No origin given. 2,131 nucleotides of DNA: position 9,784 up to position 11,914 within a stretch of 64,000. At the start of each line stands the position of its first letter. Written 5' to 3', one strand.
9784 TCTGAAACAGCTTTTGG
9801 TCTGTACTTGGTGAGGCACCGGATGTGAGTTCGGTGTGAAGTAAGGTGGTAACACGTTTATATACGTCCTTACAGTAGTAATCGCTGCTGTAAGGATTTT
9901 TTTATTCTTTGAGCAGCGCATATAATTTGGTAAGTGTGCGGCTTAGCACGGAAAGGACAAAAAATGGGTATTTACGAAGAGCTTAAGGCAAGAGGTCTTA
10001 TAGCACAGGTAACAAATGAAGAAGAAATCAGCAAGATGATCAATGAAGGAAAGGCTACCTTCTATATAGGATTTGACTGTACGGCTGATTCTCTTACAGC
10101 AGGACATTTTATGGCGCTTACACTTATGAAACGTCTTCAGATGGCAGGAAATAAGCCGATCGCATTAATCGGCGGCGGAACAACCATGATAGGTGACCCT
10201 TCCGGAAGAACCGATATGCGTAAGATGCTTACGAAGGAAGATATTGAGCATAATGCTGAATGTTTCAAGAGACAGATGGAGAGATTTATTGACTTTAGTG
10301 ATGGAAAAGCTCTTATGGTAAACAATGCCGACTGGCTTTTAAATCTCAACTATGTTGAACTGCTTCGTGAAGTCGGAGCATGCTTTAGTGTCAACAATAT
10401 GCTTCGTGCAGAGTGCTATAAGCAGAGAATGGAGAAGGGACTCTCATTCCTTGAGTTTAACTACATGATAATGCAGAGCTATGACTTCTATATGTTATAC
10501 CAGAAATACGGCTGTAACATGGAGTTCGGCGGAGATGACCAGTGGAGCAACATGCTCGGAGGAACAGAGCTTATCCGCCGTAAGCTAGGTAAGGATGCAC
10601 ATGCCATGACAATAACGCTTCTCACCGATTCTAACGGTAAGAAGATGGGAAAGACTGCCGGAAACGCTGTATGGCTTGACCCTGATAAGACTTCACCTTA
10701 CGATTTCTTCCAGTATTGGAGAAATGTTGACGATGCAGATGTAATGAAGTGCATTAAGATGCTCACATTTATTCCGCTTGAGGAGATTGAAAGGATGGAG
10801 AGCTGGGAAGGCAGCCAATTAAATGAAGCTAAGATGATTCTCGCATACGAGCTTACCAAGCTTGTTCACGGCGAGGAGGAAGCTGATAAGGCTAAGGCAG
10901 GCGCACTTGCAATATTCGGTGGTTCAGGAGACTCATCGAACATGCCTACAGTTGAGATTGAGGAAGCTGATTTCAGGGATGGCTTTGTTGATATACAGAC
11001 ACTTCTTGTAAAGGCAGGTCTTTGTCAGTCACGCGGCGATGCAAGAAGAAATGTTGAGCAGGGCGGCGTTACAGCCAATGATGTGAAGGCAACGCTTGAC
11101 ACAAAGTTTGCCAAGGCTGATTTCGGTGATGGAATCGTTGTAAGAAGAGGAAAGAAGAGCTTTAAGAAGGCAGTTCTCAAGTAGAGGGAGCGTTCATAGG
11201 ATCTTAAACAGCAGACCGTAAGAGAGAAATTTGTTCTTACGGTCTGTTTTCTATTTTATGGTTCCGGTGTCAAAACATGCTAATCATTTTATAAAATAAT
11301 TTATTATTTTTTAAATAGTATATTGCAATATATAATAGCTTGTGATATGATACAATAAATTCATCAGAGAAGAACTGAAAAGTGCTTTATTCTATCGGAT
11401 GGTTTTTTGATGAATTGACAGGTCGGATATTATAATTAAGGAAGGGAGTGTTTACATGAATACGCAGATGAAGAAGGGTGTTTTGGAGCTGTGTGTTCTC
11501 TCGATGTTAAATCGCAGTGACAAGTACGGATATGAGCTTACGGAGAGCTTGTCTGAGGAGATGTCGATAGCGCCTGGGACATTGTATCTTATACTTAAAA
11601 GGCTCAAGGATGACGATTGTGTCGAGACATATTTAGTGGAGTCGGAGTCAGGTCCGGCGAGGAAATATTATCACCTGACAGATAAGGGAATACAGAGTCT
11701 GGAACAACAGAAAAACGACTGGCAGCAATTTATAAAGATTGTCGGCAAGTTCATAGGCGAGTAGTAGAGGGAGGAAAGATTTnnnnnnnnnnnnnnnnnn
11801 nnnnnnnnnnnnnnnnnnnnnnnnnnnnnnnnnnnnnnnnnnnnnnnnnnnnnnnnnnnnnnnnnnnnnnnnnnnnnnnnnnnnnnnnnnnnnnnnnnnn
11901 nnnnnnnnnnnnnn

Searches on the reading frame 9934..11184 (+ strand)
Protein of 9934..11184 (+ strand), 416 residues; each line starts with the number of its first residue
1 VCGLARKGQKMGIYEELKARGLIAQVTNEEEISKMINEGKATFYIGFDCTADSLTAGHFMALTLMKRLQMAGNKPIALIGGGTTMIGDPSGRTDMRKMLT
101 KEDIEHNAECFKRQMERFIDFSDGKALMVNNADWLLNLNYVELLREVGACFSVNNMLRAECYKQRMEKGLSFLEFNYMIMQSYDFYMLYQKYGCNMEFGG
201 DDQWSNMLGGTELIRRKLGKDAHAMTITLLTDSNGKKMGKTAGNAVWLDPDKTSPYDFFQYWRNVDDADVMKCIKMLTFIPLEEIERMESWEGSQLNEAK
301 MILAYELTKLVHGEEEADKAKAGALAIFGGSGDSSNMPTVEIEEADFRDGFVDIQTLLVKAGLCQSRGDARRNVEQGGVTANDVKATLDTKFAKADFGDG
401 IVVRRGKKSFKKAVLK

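Call 10: search_protein_families(library=pfam, proteins=[window:9934-11184:+])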
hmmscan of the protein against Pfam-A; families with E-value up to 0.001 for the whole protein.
window:9934-11184:+ (416 aa): 3 families
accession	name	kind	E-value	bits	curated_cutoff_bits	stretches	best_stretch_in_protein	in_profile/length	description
PF00579.31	tRNA-synt_1b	-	8e-78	262.2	21.1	1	38-328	3-291/292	tRNA synthetases class I (W and Y)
PF22421.1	SYY_C-terminal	-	1.9e-10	40.9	27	1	335-410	7-80/83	Tyrosine--tRNA ligase SYY-like C-terminal domain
PF01479.30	S4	-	0.00042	20.4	22.8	1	354-387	3-36/48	S4 domain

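Call 17: find_encoding_contigs(protein=window:9934-11184:+, flank=3000, max_places=10)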
Protein window:9934-11184:+ (416 aa): no gene with exactly this product is on record in the collection.

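Call 59: find_homologous_proteins(query=window:9934-11184:+, max_evalue=1e-100)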
Query window:9934-11184:+ (416 aa): 8000 proteins with E <= 1e-100 among 8000 candidates; the best 120 are listed.
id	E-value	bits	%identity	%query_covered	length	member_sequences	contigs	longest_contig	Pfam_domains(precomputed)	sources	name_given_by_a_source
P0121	9.6e-273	922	100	98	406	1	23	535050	PF22421.2,PF00579.32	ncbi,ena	-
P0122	1.9e-272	921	100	98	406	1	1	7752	PF22421.2,PF00579.32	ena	-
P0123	2.1e-272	921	100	98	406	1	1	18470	PF22421.2,PF00579.32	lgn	-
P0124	2.5e-272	921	100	98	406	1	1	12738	PF22421.2,PF00579.32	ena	-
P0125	3.5e-272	920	100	98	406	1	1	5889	PF22421.2,PF00579.32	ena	-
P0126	4.5e-272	920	100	98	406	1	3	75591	PF22421.2,PF00579.32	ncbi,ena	-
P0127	5.4e-272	920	100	98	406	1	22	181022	PF22421.2,PF00579.32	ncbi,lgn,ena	-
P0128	5.6e-272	920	100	98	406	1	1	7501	PF22421.2,PF00579.32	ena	-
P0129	6.2e-272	919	100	98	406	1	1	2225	PF22421.2,PF00579.32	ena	-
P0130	6.8e-272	919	100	98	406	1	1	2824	PF22421.2,PF00579.32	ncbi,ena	-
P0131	7.3e-272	919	100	98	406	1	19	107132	PF22421.2,PF00579.32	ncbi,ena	-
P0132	7.6e-272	919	99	98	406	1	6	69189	PF22421.2,PF00579.32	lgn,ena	-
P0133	1.3e-271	918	100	98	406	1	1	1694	PF22421.2,PF00579.32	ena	-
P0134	1.5e-271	918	97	100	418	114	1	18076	PF22421.2,PF00579.32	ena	-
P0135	1.6e-271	918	99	98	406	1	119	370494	PF22421.2,PF00579.32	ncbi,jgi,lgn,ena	-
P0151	1.8e-265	898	97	98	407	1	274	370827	PF22421.2,PF00579.32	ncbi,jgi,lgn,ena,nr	ncbi:tyrosine--tRNA ligase [Firmicutes bacterium CAG:882]|jgi:tyrosyl-tRNA synthetase|nr:tyrosine--t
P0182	2.6e-243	825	88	98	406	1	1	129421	PF22421.2,PF00579.32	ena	-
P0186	2.1e-233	792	85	95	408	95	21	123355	PF22421.2,PF00579.32,PF01479.31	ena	-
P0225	6.3e-225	765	83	98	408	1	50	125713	PF22421.2,PF00579.32,PF01479.31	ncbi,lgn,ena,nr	ncbi:MAG: tyrosine--tRNA ligase [Agathobacter sp.]|nr:tyrosine--tRNA ligase [Agathobacter sp.]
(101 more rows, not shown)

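Call 60: find_encoding_contigs(protein=P0151, flank=10000, max_places=2)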
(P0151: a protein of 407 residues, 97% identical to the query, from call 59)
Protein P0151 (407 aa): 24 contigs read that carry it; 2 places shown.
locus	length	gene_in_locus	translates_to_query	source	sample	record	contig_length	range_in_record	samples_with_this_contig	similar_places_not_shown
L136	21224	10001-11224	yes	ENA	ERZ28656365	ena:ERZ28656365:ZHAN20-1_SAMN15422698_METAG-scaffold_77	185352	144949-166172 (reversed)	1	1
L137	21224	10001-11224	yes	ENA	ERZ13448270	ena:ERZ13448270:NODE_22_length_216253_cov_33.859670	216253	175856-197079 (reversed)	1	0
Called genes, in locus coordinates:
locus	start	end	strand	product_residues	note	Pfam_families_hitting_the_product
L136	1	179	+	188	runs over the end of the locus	PF02659:Mntp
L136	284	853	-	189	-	PF02632:BioY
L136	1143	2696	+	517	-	PF02463:SMC_N (faint), PF13555:AAA_29 (faint), PF00005:ABC_tran, PF13304:AAA_21 (faint), PF12848:ABC_tran_Xtn, PF00005:ABC_tran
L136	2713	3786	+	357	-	PF13433:Peripla_BP_5 (weak), PF13458:Peripla_BP_6, PF01094:ANF_receptor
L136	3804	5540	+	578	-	PF00664:ABC_membrane, PF00005:ABC_tran, PF02463:SMC_N (faint)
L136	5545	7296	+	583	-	PF00664:ABC_membrane, PF00005:ABC_tran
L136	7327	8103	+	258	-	PF00696:AA_kinase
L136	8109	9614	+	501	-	PF03062:MBOAT, PF13813:MBOAT_2 (weak)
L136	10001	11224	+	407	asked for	PF00579:tRNA-synt_1b, PF22421:SYY_C-terminal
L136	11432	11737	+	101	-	PF03551:PadR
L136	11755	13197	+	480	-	PF22564:HAAS, PF13349:DUF4097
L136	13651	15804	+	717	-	PF00664:ABC_membrane, PF00005:ABC_tran, PF02463:SMC_N (faint)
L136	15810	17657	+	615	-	PF00664:ABC_membrane, PF00005:ABC_tran, PF13401:AAA_22 (faint)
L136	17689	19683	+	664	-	PF01066:CDP-OH_P_transf, PF13091:PLDc_2, PF00614:PLDc (weak)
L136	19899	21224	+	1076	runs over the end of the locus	PF02837:Glyco_hydro_2_N, PF22666:Glyco_hydro_2_N2, PF00703:Glyco_hydro_2, PF02836:Glyco_hydro_2_C, PF16353:LacZ_4, PF02929:Bgal_small_N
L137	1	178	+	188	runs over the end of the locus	PF02659:Mntp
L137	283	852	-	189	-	PF02632:BioY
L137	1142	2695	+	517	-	PF02463:SMC_N (faint), PF13555:AAA_29 (faint), PF00005:ABC_tran, PF13304:AAA_21 (faint), PF12848:ABC_tran_Xtn, PF00005:ABC_tran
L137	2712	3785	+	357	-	PF13433:Peripla_BP_5 (weak), PF13458:Peripla_BP_6, PF01094:ANF_receptor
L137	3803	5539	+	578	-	PF00664:ABC_membrane, PF00005:ABC_tran, PF02463:SMC_N (faint)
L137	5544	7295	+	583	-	PF00664:ABC_membrane, PF00005:ABC_tran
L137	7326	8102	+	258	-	PF00696:AA_kinase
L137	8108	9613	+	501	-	PF03062:MBOAT, PF13813:MBOAT_2 (weak)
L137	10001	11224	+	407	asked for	PF00579:tRNA-synt_1b, PF22421:SYY_C-terminal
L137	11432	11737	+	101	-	PF03551:PadR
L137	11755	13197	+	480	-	PF22564:HAAS, PF13349:DUF4097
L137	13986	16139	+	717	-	PF00664:ABC_membrane, PF00005:ABC_tran, PF02463:SMC_N (faint)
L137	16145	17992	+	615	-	PF00664:ABC_membrane, PF00005:ABC_tran, PF13401:AAA_22 (faint)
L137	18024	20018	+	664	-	PF01066:CDP-OH_P_transf, PF13091:PLDc_2, PF00614:PLDc (weak)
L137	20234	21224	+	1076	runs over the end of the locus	PF02837:Glyco_hydro_2_N, PF22666:Glyco_hydro_2_N2, PF00703:Glyco_hydro_2, PF02836:Glyco_hydro_2_C, PF16353:LacZ_4, PF02929:Bgal_small_N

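Call 61: find_encoding_contigs(protein=P0182, flank=10000, max_places=1)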
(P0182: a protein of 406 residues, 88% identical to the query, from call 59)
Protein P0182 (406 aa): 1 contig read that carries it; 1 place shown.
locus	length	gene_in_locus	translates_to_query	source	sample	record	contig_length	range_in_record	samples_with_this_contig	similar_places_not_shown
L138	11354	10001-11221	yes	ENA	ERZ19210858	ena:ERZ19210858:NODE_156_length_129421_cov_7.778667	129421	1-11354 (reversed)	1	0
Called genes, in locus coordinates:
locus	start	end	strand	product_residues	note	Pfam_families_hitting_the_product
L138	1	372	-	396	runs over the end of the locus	PF00202:Aminotran_3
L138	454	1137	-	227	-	PF01656:CbiA (weak), PF13500:AAA_26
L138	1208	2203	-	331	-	PF04055:Radical_SAM, PF06968:BATS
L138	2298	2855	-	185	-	PF02632:BioY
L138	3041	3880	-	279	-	-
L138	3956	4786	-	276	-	PF05116:S6PP (faint), PF08282:Hydrolase_3, PF12710:HAD (faint), PF00702:Hydrolase (weak)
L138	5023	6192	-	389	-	-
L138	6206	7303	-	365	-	PF02086:MethyltransfD12 (faint), PF01555:N6_N4_Mtase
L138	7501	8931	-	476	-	PF14285:DUF4367 (faint)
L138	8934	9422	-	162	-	PF04542:Sigma70_r2, PF07638:Sigma70_ECF, PF08281:Sigma70_r4_2, PF04545:Sigma70_r4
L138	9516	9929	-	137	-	-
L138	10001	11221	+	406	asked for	PF00579:tRNA-synt_1b, PF22421:SYY_C-terminal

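Call 62: find_encoding_contigs(protein=P0186, flank=10000, max_places=2)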
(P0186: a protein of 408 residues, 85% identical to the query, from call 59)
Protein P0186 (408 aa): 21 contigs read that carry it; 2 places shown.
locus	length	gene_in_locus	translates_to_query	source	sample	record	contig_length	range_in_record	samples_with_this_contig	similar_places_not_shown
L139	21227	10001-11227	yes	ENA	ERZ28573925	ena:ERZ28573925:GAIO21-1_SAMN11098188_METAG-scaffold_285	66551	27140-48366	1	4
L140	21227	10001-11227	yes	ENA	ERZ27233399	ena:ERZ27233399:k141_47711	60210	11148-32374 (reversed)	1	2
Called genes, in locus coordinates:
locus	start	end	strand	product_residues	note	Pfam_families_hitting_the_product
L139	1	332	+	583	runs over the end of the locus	PF08439:Peptidase_M3_N (weak), PF01432:Peptidase_M3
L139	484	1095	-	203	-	PF02660:G3P_acyltransf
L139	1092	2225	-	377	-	PF13439:Glyco_transf_4, PF13579:Glyco_trans_4_4 (weak), PF00534:Glycos_transf_1, PF13692:Glyco_trans_1_4, PF13524:Glyco_trans_1_2 (weak)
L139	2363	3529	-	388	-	PF00990:GGDEF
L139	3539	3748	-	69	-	-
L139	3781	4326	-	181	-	PF00293:NUDIX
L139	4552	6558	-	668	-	PF00133:tRNA-synt_1, PF01406:tRNA-synt_1e (faint), PF01921:tRNA-synt_1f (faint), PF09334:tRNA-synt_1g, PF00133:tRNA-synt_1, PF08264:Anticodon_1 (weak), PF19303:Anticodon_3, PF01588:tRNA_bind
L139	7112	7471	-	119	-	-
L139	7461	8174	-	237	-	PF01169:GDT1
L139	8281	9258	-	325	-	PF01699:Na_Ca_ex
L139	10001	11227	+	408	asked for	PF00579:tRNA-synt_1b, PF22421:SYY_C-terminal, PF01479:S4 (weak)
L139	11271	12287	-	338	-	PF01070:FMN_dh, PF00977:His_biosynth (faint), PF00478:IMPDH (faint), PF01070:FMN_dh, PF03060:NMO (faint), PF01645:Glu_synthase (weak)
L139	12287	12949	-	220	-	-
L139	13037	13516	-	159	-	-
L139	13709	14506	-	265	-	PF18936:DUF5684 (weak)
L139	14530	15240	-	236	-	PF22570:LiaF-TM, PF09922:LiaF-like_C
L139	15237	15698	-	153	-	PF04397:LytTR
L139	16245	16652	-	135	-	PF02823:ATP-synt_DE_N, PF00401:ATP-synt_DE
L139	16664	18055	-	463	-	PF02874:ATP-synt_ab_N, PF00006:ATP-synt_ab, PF22919:ATP-synt_VA_C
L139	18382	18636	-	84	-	PF00231:ATP-synt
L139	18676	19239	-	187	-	PF00231:ATP-synt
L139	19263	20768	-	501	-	PF02874:ATP-synt_ab_N, PF09378:HAS-barrel (faint), PF00006:ATP-synt_ab, PF00306:ATP-synt_ab_C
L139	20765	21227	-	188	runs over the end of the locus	PF00213:OSCP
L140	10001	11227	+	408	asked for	PF00579:tRNA-synt_1b, PF22421:SYY_C-terminal, PF01479:S4 (weak)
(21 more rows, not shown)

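Call 63: find_encoding_contigs(protein=P0225, flank=10000, max_places=2)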
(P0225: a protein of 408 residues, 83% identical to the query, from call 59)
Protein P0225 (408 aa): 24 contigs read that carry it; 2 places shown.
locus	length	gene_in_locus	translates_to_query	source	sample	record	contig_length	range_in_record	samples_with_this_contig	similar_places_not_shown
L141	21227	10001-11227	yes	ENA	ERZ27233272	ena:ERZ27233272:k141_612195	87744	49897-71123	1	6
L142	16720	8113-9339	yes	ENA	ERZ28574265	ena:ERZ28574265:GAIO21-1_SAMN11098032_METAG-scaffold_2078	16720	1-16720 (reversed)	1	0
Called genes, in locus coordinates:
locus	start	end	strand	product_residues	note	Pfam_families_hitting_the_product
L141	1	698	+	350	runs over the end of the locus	PF01300:Sua5_yciO_yrdC, PF03481:Sua5_C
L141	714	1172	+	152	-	PF01451:LMWPc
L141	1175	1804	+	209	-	PF14681:UPRTase, PF00156:Pribosyltran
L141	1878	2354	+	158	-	PF00383:dCMP_cyt_deam_1, PF14437:MafB19-deam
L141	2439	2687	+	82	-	PF09527:ATPase_gene1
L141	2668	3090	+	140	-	-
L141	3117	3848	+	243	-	PF00119:ATP-synt_A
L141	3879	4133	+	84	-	PF00137:ATP-synt_C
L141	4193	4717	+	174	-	PF00430:ATP-synt_B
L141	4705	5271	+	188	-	PF00213:OSCP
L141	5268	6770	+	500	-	PF02874:ATP-synt_ab_N, PF09378:HAS-barrel (faint), PF00006:ATP-synt_ab, PF06745:ATPase (weak), PF00306:ATP-synt_ab_C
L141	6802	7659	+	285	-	PF00231:ATP-synt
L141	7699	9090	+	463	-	PF02874:ATP-synt_ab_N, PF00006:ATP-synt_ab, PF22919:ATP-synt_VA_C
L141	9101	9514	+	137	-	PF02823:ATP-synt_DE_N, PF00401:ATP-synt_DE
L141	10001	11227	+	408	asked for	PF00579:tRNA-synt_1b, PF22421:SYY_C-terminal, PF01479:S4 (weak)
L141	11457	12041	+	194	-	PF02659:Mntp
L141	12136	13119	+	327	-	PF01699:Na_Ca_ex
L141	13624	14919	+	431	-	PF01098:FTSW_RODA_SPOVE (weak)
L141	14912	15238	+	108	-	-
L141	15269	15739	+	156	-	-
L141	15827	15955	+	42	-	-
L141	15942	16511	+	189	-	PF01381:HTH_3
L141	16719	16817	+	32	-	-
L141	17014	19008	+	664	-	PF00133:tRNA-synt_1, PF01406:tRNA-synt_1e (faint), PF01921:tRNA-synt_1f (faint), PF09334:tRNA-synt_1g, PF00133:tRNA-synt_1, PF08264:Anticodon_1 (weak), PF19303:Anticodon_3, PF01588:tRNA_bind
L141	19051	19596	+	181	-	PF00293:NUDIX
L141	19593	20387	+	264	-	PF01026:TatD_DNase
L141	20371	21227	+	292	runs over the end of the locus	PF00398:RrnaAD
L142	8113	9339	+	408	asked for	PF00579:tRNA-synt_1b, PF22421:SYY_C-terminal, PF01479:S4 (weak)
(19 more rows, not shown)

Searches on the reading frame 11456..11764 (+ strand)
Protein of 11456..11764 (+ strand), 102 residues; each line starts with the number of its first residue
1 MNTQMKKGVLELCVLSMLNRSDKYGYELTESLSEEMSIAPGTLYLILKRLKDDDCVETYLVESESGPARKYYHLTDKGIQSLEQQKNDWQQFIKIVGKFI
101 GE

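Call 10: search_protein_families(library=pfam, proteins=[window:11456-11764:+])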
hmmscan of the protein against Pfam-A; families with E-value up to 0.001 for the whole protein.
window:11456-11764:+ (102 aa): 1 family
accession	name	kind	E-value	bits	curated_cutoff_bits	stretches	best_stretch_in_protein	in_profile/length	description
PF03551.20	PadR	-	4.9e-20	71.7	27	1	14-83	1-74/75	Transcriptional regulator PadR-like family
